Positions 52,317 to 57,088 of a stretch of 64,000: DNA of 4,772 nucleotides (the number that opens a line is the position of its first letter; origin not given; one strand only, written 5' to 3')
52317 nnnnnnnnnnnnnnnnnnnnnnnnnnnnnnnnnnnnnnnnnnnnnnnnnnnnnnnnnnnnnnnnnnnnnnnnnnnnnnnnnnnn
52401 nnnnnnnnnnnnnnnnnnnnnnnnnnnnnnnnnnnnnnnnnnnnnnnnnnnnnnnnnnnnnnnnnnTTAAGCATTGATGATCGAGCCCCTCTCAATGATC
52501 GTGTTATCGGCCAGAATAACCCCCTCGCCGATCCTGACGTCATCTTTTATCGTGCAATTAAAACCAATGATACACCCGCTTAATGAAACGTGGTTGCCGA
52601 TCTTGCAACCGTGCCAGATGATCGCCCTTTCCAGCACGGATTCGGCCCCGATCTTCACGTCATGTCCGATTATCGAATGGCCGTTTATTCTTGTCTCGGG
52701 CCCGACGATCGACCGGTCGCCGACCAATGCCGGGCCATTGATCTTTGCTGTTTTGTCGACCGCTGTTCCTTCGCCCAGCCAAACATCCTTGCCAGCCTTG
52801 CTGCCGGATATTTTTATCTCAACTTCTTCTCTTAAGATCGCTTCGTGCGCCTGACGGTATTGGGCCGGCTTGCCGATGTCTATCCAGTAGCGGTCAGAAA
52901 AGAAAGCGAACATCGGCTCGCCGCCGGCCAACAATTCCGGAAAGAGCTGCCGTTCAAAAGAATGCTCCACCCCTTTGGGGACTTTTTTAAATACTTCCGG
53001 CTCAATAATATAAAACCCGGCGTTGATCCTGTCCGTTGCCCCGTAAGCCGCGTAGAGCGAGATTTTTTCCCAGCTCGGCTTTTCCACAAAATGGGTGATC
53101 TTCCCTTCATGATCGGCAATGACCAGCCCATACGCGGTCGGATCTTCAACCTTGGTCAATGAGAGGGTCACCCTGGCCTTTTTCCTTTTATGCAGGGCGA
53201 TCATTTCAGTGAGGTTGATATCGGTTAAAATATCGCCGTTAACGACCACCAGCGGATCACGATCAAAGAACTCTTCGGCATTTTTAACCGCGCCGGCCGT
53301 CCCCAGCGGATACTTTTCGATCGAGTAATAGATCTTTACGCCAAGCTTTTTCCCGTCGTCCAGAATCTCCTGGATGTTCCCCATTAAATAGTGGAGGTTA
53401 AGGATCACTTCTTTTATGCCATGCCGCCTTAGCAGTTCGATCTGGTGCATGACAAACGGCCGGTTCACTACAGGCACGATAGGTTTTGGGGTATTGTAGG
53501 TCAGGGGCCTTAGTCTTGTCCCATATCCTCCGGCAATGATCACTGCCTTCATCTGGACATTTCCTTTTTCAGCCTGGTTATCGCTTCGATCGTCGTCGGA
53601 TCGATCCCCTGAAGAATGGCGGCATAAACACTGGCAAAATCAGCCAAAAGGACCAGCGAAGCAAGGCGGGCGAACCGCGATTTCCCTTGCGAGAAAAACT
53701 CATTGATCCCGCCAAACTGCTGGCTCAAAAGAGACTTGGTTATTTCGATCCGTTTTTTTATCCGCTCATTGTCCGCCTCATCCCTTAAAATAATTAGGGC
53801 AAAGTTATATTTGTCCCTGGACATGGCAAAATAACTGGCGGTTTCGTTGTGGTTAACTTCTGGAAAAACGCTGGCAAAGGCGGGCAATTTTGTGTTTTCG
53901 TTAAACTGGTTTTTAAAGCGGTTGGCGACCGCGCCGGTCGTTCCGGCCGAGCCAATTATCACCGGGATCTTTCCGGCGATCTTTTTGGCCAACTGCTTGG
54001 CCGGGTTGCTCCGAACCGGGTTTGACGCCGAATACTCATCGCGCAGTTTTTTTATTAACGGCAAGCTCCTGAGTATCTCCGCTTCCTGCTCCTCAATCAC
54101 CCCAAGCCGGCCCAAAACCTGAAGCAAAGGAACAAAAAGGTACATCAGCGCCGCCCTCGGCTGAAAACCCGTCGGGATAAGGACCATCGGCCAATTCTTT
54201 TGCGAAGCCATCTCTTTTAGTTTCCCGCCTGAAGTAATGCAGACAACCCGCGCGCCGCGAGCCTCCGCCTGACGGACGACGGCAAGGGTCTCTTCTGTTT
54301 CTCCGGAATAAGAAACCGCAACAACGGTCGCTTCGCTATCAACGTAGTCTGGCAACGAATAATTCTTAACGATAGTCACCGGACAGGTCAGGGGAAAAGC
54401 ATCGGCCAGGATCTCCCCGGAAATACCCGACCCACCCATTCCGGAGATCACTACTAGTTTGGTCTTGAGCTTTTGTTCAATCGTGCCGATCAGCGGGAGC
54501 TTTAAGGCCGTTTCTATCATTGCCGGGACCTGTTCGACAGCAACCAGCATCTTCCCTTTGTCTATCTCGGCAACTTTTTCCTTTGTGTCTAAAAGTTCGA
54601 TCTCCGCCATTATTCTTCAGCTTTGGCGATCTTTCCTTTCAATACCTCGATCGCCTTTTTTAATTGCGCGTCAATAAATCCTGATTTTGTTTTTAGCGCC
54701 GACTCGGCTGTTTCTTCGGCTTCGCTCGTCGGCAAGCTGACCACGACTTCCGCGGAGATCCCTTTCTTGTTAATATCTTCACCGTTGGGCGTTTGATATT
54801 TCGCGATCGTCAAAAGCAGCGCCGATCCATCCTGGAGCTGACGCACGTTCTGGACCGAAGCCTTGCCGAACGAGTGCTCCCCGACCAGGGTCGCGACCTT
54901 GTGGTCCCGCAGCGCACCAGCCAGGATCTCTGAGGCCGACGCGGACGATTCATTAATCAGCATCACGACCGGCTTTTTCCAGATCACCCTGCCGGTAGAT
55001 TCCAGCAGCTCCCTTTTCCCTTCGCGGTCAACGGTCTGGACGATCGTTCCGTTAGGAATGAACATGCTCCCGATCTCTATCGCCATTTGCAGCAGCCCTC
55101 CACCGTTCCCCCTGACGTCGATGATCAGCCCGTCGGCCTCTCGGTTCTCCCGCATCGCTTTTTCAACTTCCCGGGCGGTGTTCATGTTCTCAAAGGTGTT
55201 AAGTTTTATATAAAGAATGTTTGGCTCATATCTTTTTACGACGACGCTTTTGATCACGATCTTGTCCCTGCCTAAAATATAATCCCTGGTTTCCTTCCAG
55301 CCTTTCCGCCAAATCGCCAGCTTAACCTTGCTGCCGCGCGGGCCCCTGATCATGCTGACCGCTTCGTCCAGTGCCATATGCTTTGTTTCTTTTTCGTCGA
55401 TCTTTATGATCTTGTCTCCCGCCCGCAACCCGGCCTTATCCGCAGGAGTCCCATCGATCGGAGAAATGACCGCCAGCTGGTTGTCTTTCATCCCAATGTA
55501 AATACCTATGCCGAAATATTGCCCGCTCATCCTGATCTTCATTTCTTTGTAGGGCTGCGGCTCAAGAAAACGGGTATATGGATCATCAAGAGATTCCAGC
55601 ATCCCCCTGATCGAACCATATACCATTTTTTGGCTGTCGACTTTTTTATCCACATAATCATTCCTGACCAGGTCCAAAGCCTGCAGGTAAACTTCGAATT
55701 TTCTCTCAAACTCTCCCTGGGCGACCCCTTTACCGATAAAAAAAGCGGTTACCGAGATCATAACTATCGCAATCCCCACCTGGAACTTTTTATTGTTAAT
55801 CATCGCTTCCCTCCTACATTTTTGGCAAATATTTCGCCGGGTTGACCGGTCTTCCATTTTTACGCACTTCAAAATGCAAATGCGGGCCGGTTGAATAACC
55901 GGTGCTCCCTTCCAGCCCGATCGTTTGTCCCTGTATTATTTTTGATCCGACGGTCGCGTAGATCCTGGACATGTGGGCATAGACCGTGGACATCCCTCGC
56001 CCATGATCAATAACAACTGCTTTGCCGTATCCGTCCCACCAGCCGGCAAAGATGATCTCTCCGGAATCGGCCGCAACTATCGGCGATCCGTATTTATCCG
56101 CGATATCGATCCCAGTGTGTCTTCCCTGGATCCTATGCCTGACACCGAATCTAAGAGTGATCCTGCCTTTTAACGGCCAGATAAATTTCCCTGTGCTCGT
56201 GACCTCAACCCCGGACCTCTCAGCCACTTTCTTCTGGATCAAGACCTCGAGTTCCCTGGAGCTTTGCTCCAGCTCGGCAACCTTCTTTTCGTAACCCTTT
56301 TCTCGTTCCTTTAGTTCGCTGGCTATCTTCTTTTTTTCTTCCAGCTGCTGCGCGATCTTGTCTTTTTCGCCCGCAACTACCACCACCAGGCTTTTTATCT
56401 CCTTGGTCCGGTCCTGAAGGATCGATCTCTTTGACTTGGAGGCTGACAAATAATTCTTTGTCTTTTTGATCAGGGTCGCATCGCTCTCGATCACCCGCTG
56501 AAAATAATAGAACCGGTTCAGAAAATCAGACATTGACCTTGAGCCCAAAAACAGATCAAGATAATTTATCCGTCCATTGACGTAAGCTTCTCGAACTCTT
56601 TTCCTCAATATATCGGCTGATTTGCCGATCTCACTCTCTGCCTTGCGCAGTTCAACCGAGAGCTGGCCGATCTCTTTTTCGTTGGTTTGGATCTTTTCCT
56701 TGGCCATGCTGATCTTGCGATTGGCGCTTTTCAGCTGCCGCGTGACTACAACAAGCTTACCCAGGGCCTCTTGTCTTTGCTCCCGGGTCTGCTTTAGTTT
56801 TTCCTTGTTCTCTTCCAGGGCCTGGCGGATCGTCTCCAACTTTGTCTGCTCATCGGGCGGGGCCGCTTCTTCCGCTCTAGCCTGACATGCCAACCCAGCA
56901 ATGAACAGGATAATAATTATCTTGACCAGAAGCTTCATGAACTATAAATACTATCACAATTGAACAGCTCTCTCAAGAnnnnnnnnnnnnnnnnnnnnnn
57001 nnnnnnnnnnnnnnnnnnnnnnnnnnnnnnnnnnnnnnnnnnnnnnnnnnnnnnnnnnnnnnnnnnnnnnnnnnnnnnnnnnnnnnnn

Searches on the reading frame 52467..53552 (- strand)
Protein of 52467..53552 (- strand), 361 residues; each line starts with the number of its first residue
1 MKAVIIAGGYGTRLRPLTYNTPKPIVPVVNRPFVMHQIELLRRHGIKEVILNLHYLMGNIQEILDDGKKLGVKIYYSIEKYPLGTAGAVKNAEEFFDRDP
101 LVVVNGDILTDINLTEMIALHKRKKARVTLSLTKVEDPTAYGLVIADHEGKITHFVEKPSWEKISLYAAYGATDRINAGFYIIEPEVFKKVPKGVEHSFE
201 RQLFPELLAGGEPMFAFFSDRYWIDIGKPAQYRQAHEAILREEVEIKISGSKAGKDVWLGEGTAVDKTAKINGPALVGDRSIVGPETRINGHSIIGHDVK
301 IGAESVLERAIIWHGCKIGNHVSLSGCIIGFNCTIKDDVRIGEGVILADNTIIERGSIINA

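Call 61: search_protein_families(library=pfam, proteins=[window:52467-53552:-], max_evalue=0.0001)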
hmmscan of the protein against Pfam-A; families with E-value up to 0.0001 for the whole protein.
window:52467-53552:- (361 aa): 7 families
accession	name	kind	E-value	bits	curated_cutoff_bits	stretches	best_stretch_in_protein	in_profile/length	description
PF00483.29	NTP_transferase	-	3.8e-54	184.3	21.2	1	2-240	1-243/245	Nucleotidyl transferase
PF25084.1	LbH_EIF2B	-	1.6e-18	67.1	54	1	257-356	4-102/105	EIF2B subunit epsilon LbH domain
PF00132.30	Hexapep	-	3.7e-15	55.3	27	1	326-360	1-35/36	Bacterial transferase hexapeptide (six repeats)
PF12804.13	NTP_transf_3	-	2.2e-09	38.2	27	1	3-108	1-96/160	MobA-like NTP transferase domain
PF24894.1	Hexapep_GlmU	-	4.5e-08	33.6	23.3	1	281-343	19-85/104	GlmU-like, C-terminal hexapeptide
PF25087.1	GMPPB_C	-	3.8e-05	23.8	39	0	281-355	5-85/110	GMPPB C-terminal domain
PF25247.1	LbH_GLGC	-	9.1e-05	22.8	27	0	256-344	15-102/135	GLGC left-handed parallel beta-helix domain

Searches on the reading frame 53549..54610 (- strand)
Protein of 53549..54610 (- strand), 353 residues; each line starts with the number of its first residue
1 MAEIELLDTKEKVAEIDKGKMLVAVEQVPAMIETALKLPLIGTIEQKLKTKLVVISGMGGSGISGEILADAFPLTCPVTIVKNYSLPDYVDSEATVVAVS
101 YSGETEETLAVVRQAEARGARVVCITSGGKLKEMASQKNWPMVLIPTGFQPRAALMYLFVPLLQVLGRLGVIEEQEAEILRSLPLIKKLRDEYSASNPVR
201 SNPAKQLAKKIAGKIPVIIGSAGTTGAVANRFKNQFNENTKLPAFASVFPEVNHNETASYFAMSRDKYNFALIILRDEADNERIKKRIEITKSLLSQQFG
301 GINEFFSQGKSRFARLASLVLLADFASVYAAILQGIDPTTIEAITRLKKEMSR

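Call 61: search_protein_families(library=pfam, proteins=[window:53549-54610:-], max_evalue=0.0001)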
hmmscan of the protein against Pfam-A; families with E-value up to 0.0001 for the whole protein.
window:53549-54610:- (353 aa): 2 families
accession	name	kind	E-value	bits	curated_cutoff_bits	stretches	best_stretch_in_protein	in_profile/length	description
PF10432.14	bact-PGI_C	-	1.7e-51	174.6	24.5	1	201-351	2-151/151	Bacterial phospho-glucose isomerase C-terminal SIS domain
PF01380.27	SIS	-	2.1e-11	44.2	25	1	51-127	6-88/131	SIS domain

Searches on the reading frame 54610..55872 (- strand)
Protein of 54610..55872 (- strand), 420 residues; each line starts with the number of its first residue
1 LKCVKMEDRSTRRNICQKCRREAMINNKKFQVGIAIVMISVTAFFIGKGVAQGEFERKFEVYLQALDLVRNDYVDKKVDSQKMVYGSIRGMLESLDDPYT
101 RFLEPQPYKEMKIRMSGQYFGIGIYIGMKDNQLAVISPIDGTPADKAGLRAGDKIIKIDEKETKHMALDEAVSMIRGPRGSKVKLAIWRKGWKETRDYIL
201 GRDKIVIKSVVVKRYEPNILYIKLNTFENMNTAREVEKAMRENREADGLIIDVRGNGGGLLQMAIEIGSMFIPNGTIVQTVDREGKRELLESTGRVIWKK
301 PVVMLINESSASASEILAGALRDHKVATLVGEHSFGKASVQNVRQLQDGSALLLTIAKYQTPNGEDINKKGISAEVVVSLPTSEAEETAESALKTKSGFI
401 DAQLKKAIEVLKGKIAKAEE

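Call 61: search_protein_families(library=pfam, proteins=[window:54610-55872:-], max_evalue=0.0001)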
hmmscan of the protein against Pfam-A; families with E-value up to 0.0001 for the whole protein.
window:54610-55872:- (420 aa): 5 families
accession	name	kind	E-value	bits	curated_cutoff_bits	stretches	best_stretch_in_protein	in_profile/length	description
PF03572.23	Peptidase_S41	-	4.8e-54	182.8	24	1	218-377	1-164/165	Peptidase family S41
PF00595.29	PDZ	-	3.6e-13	50.1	23.2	1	113-187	4-80/81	PDZ domain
PF17820.7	PDZ_6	-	6.7e-13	48.6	27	1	137-189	4-54/54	PDZ domain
PF13180.12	PDZ_2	-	2.2e-10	41.1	27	1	122-195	3-75/80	PDZ domain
PF22694.1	CtpB_N-like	-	6.5e-10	39.8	27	1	58-104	37-82/85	Activating protease CtpB N-terminal domain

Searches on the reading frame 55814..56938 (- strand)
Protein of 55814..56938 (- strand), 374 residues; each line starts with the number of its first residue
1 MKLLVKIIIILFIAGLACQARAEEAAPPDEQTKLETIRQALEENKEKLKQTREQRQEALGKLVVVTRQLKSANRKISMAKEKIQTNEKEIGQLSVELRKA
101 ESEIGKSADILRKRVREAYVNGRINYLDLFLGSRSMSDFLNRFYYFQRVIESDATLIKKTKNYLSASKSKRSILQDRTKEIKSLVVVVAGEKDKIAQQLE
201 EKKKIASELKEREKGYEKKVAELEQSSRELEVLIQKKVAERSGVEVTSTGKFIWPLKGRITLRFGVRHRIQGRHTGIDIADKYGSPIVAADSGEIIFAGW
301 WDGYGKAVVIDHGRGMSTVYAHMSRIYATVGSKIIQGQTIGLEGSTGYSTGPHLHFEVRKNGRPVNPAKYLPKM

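Call 61: search_protein_families(library=pfam, proteins=[window:55814-56938:-], max_evalue=0.0001)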
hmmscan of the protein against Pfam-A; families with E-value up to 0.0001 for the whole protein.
window:55814-56938:- (374 aa): 2 families
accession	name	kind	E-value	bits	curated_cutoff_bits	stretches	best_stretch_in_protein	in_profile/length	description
PF01551.29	Peptidase_M23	-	1.4e-34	118.6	28.7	1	273-367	2-96/96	Peptidase family M23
PF24568.1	CC_PcsB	-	1e-12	48.2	27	1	99-162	3-67/75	Peptidoglycan hydrolase PcsB, coiled-coil domain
